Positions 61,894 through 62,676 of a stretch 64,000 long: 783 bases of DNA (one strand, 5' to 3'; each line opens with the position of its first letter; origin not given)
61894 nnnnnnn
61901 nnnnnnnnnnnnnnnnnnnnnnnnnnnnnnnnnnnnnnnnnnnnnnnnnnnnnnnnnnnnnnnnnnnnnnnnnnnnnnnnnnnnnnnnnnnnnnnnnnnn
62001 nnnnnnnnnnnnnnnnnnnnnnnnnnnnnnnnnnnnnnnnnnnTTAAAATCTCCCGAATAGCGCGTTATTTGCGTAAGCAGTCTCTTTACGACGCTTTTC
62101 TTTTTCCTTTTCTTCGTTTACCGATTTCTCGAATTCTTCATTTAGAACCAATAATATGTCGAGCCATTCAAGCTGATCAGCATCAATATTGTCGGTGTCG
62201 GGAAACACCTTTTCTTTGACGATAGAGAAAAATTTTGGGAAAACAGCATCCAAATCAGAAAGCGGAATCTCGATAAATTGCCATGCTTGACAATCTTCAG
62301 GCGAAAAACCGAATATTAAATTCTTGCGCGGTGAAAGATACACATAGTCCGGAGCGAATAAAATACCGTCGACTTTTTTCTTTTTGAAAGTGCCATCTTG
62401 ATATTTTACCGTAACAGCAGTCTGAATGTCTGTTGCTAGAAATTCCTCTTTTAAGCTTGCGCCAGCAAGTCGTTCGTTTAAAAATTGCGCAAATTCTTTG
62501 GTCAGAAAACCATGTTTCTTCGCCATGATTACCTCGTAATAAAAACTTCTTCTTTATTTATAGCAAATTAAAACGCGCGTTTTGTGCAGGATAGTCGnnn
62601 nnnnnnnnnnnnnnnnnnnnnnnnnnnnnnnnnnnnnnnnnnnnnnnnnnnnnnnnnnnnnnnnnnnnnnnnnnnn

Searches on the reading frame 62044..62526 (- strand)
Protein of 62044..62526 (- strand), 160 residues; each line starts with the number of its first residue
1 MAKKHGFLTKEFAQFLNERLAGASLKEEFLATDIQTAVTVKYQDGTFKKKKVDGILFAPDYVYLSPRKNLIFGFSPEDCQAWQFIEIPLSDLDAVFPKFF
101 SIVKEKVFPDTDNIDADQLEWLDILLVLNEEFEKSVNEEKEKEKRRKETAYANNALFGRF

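Call 64: find_encoding_contigs(protein=window:62044-62526:-, flank=10000, max_places=2)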
Protein window:62044-62526:- (160 aa): no gene with exactly this product is on record in the collection.
